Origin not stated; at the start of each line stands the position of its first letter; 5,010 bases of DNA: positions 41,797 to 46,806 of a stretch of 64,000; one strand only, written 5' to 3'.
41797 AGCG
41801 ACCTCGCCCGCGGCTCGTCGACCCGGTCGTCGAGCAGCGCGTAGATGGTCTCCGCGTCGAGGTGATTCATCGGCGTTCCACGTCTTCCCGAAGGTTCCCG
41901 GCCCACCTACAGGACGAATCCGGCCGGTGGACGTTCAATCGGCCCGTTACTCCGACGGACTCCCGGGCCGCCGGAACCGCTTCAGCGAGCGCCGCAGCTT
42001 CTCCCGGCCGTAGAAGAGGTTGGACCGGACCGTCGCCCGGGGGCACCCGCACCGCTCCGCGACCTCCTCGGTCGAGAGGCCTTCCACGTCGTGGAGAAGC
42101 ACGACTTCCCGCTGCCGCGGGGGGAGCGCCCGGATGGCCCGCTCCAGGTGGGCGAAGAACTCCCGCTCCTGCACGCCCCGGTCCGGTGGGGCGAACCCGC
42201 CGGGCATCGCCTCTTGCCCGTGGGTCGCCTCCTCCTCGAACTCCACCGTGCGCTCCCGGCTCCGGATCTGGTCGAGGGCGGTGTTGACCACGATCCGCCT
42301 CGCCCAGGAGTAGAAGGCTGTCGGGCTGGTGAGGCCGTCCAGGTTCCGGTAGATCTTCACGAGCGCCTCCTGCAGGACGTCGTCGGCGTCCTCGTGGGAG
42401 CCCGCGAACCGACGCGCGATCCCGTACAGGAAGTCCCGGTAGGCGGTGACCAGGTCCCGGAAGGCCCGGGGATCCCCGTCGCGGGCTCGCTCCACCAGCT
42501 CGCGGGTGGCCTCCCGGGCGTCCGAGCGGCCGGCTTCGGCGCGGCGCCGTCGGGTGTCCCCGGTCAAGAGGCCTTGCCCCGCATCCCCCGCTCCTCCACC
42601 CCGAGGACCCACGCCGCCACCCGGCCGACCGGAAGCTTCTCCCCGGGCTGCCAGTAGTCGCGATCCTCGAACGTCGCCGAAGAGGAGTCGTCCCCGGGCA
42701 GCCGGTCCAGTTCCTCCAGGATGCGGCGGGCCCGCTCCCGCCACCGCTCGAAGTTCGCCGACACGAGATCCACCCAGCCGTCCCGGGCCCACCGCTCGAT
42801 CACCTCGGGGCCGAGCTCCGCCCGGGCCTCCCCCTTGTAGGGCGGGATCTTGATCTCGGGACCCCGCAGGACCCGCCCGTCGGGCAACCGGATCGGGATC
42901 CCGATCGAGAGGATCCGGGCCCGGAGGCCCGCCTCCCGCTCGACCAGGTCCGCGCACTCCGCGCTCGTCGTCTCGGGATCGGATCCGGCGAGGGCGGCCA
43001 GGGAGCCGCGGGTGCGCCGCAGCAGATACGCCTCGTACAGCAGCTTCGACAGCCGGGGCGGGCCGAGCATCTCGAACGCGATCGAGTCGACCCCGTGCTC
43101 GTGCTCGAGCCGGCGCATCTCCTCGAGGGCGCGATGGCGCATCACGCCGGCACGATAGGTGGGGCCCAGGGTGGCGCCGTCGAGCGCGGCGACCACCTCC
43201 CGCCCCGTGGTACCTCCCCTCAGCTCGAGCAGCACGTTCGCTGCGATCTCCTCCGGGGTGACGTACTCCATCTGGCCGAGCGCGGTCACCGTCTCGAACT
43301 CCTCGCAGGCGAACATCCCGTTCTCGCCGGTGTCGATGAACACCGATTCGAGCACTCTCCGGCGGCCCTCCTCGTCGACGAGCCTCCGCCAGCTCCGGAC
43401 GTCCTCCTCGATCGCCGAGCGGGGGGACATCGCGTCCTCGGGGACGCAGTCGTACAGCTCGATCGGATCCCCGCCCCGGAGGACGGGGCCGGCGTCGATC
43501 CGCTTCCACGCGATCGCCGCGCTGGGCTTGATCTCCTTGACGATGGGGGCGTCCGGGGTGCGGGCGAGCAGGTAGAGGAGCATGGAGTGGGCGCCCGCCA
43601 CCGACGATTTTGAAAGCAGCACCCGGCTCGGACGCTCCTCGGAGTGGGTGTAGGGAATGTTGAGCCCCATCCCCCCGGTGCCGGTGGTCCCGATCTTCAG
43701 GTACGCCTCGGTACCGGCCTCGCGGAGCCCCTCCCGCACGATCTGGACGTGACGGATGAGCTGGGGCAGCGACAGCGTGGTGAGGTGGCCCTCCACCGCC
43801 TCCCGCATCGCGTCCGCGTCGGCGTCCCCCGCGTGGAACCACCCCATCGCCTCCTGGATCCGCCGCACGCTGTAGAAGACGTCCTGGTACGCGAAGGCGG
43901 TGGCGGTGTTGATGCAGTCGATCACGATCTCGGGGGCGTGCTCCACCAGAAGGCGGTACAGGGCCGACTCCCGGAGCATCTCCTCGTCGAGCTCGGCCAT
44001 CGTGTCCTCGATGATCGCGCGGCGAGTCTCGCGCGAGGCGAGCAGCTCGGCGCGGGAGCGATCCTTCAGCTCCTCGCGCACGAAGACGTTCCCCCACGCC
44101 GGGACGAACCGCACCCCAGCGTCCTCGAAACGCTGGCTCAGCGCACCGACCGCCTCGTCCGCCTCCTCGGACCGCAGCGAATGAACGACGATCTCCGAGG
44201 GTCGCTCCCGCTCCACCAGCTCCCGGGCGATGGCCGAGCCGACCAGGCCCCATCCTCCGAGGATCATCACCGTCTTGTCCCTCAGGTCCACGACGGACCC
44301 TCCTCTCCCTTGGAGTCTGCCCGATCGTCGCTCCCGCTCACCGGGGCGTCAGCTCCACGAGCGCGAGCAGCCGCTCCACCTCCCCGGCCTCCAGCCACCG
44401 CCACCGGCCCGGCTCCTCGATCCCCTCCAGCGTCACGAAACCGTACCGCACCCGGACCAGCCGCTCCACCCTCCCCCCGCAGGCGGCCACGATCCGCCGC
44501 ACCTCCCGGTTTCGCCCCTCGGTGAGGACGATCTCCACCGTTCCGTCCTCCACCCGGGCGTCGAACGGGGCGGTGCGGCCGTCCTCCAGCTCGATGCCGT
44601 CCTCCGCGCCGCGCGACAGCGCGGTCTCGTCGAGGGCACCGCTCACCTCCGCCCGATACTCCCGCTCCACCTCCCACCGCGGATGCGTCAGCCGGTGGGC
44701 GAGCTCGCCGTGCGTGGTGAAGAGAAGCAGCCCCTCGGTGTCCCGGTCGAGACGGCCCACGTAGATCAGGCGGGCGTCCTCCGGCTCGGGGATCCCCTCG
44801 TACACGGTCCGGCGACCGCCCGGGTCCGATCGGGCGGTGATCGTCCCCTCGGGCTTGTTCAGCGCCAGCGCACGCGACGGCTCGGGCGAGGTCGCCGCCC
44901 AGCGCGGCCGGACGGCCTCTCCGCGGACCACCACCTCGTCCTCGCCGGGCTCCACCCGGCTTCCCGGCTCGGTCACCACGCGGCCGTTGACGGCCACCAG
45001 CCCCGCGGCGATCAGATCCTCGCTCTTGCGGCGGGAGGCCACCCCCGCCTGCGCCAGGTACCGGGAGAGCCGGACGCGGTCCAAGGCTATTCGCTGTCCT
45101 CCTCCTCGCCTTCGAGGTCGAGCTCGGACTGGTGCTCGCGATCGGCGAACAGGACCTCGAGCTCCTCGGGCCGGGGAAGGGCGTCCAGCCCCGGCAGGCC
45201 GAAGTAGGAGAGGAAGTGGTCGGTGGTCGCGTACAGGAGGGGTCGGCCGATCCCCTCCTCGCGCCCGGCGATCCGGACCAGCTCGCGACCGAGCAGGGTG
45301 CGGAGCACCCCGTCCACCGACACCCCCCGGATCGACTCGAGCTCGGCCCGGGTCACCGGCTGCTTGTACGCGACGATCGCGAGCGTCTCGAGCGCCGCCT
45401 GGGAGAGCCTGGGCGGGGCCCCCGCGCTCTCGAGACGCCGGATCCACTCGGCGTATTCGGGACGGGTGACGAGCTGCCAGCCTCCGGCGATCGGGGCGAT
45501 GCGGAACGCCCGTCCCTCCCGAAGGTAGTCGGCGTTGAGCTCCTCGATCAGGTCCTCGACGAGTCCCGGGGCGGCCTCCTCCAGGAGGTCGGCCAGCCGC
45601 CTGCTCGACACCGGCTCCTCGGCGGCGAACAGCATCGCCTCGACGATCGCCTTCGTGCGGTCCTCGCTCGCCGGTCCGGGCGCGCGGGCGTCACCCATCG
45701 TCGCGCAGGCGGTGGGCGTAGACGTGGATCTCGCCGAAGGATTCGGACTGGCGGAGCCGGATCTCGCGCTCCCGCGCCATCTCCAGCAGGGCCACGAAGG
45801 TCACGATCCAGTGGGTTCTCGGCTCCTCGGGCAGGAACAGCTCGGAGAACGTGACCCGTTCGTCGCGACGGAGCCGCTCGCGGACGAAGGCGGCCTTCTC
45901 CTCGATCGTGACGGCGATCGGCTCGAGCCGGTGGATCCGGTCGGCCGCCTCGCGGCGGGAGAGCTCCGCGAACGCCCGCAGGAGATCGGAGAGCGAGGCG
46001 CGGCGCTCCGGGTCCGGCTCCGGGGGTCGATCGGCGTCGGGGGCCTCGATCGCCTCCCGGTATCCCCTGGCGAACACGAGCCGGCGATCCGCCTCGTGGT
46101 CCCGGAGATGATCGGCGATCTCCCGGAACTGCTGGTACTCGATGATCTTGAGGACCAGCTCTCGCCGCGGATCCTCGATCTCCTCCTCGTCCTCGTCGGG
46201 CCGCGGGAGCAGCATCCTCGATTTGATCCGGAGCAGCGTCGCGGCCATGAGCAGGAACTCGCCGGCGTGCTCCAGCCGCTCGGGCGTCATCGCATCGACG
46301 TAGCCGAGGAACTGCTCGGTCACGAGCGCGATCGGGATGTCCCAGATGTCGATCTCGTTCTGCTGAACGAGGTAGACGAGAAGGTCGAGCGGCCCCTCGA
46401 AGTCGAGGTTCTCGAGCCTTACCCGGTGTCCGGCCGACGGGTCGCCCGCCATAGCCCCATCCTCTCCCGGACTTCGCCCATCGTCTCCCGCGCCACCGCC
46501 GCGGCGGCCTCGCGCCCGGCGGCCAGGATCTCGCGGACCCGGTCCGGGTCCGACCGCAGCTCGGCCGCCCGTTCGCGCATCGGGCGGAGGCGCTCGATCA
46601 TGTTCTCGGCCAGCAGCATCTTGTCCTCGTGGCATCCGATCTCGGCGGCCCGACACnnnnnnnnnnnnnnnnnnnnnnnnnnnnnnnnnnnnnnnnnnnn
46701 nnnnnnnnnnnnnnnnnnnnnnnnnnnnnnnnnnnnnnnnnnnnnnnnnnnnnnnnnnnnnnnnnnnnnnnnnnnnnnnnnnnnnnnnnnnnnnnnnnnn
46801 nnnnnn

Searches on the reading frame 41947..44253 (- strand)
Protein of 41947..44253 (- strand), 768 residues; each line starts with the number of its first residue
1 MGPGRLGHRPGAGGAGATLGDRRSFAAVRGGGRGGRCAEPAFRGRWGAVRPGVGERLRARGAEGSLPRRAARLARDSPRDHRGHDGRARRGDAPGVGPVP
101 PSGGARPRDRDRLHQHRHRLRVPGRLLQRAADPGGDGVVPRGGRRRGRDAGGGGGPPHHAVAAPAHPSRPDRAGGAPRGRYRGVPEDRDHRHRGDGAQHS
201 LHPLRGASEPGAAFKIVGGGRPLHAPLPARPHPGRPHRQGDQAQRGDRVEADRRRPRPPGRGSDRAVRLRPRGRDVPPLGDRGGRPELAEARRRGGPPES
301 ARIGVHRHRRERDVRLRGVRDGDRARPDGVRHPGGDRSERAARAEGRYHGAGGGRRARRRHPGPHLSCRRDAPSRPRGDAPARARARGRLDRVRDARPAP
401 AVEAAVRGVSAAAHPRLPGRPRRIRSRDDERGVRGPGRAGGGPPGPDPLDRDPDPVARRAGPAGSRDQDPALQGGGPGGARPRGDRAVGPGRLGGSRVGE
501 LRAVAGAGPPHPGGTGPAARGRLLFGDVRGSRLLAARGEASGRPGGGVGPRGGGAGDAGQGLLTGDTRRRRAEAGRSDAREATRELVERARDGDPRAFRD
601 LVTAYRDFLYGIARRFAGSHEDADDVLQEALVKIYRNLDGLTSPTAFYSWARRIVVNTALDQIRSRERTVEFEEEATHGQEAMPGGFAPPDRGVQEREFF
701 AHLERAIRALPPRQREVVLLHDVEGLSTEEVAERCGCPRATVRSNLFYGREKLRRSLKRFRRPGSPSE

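Call 7: search_protein_families(library=pfam, proteins=[window:41947-44253:-], max_evalue=0.01)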
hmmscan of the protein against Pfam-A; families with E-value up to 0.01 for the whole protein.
window:41947-44253:- (768 aa): 5 families
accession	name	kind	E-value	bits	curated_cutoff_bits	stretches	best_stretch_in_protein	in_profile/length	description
PF08281.18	Sigma70_r4_2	-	1e-17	63.9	25.7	1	703-753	4-54/54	Sigma-70, region 4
PF04542.20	Sigma70_r2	-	1.2e-17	63.9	24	1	601-669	1-71/71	Sigma-70 region 2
PF04545.22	Sigma70_r4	-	2.3e-11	43.5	24.1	1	706-754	1-49/50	Sigma-70, region 4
PF07638.17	Sigma70_ECF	-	3.1e-09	37.4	21.1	1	585-758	6-184/185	ECF sigma factor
PF13384.12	HTH_23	-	0.00012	22.2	24.6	1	715-743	8-35/50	Homeodomain-like domain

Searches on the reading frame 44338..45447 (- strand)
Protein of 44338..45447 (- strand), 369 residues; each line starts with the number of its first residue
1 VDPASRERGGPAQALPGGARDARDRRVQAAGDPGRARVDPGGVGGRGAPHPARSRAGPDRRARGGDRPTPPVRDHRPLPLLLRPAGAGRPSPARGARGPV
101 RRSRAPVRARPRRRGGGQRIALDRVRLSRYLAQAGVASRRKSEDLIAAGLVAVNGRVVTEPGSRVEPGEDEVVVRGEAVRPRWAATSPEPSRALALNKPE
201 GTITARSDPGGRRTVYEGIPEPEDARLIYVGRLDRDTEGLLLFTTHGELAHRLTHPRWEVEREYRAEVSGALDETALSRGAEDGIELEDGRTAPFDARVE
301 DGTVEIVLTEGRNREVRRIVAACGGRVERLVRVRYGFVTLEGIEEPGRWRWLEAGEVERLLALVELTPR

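Call 7: search_protein_families(library=pfam, proteins=[window:44338-45447:-], max_evalue=0.01)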
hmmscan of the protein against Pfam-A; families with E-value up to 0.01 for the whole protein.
window:44338-45447:- (369 aa): 2 families
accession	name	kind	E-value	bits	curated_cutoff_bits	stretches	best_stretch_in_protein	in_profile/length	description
PF00849.27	PseudoU_synth_2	-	3.7e-18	66.6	26.8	1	194-321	3-151/152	RNA pseudouridylate synthase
PF01479.30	S4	-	1.1e-12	47.9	22.8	1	125-169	1-46/48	S4 domain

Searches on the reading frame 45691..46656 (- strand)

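Call 7: search_protein_families(library=pfam, proteins=[window:45691-46656:-], max_evalue=0.01)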
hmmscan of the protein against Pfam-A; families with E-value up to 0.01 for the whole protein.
window:45691-46656:- (321 aa): 1 family
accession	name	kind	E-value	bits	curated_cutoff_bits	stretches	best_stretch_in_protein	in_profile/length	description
PF02616.19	SMC_ScpA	-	2.3e-36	126.4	24.6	1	96-312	1-229/232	Segregation and condensation protein ScpA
